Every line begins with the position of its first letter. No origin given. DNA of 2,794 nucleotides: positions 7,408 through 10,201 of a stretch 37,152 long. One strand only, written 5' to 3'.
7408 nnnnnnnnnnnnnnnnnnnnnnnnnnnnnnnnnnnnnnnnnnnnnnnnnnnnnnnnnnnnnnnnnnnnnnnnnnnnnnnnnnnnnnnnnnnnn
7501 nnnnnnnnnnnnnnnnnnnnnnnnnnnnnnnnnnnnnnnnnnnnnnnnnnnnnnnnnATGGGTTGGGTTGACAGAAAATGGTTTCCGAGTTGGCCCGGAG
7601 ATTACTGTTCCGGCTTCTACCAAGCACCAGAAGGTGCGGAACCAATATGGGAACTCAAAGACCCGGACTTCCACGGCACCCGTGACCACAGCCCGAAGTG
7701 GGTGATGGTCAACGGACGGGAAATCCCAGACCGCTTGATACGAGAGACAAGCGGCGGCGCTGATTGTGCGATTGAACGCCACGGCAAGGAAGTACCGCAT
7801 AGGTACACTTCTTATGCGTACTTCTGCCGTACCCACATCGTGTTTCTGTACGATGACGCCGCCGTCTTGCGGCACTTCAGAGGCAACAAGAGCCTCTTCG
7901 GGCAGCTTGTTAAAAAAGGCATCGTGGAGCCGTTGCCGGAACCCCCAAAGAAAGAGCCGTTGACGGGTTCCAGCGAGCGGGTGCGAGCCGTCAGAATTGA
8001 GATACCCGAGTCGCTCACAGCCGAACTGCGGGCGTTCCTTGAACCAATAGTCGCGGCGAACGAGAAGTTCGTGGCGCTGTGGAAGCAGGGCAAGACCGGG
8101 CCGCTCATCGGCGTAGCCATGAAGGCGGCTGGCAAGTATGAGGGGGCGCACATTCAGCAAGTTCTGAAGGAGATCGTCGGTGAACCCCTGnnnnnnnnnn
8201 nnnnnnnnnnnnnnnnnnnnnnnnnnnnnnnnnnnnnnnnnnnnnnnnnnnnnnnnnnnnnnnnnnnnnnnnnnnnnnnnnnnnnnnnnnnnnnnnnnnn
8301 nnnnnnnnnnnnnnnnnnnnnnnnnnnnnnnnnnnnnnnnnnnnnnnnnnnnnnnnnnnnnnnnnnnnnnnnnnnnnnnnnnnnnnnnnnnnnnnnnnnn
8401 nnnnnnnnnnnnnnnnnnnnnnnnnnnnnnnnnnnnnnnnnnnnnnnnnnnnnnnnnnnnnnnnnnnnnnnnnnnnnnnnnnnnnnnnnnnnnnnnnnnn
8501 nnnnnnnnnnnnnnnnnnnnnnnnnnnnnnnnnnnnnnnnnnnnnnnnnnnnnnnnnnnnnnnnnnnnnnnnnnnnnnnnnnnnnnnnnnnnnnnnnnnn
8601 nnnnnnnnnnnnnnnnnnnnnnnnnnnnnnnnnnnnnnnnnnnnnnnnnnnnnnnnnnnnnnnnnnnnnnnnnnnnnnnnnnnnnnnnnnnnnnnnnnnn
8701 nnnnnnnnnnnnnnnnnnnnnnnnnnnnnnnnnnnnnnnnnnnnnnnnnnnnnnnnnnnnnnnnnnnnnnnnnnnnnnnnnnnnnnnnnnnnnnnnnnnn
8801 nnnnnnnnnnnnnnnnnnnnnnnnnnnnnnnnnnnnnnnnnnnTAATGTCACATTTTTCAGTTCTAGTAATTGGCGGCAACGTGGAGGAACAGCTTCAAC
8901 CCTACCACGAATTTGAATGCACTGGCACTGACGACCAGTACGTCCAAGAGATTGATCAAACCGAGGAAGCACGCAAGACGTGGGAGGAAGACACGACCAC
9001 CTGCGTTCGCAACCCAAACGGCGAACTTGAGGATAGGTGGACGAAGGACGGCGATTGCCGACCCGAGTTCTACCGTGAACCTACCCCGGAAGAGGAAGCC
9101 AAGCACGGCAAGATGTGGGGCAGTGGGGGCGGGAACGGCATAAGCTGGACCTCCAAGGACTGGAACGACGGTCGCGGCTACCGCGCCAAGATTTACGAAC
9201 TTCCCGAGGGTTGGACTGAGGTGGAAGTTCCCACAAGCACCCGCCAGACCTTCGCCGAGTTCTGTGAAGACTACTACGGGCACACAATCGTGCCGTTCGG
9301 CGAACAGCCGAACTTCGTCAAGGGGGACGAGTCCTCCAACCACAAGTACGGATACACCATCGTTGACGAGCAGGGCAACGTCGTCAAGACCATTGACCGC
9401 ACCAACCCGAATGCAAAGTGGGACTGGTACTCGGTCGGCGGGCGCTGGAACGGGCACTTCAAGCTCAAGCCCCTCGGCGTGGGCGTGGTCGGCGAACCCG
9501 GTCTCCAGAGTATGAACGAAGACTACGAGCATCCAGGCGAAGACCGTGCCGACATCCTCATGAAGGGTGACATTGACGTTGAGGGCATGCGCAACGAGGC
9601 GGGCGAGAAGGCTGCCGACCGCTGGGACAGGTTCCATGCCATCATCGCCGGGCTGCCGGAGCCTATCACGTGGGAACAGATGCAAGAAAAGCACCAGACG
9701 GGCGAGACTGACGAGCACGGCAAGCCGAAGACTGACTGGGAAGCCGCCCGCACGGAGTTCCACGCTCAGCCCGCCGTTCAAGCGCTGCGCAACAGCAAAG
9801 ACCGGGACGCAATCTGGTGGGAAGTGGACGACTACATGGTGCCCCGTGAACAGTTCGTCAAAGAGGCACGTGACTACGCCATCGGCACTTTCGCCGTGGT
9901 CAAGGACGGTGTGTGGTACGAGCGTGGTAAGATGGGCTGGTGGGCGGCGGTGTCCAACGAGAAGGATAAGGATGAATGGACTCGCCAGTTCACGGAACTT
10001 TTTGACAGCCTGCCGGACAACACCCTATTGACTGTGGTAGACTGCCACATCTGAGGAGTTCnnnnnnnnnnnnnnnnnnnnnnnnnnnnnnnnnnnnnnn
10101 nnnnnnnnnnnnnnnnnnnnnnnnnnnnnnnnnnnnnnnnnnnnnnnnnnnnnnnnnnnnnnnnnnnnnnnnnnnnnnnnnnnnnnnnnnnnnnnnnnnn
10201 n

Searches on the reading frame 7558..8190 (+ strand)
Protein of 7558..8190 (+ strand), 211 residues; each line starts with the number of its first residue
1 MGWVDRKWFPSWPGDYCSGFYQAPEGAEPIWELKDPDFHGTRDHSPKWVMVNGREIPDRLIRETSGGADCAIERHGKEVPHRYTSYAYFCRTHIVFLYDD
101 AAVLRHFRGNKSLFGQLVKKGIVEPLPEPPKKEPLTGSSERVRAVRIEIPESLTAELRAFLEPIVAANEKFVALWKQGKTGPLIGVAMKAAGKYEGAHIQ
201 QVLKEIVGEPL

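Call 9: search_protein_families(library=pfam, proteins=[window:7558-8190:+], max_evalue=0.01)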
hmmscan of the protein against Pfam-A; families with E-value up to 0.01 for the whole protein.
window:7558-8190:+ (211 aa): 1 family
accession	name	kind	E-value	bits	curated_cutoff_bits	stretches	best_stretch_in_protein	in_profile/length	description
PF02637.23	GatB_Yqey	-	0.0035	17.7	27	1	154-206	91-147/148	GatB domain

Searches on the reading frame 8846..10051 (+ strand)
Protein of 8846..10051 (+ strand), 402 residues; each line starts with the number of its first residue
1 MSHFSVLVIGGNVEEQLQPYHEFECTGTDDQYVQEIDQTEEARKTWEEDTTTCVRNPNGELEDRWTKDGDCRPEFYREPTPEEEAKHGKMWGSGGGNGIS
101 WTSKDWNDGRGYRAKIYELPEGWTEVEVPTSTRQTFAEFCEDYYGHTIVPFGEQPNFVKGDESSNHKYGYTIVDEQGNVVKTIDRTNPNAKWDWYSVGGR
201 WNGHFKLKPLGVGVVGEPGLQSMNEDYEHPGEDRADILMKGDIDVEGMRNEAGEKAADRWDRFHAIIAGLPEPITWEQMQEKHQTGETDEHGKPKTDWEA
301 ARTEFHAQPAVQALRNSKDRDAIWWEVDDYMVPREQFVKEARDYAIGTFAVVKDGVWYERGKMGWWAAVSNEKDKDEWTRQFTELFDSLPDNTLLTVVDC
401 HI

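Call 9: search_protein_families(library=pfam, proteins=[window:8846-10051:+], max_evalue=0.01)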
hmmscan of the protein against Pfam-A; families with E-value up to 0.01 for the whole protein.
window:8846-10051:+ (402 aa): 0 families

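Call 86: search_protein_families(library=phrogs, proteins=[window:8846-10051:+], max_evalue=0.001)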
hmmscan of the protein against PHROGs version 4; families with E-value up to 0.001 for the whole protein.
window:8846-10051:+ (402 aa): 1 family
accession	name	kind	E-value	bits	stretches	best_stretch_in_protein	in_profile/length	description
phrog_10079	-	unknown function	5.9e-115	385.3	1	1-402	1-344/344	-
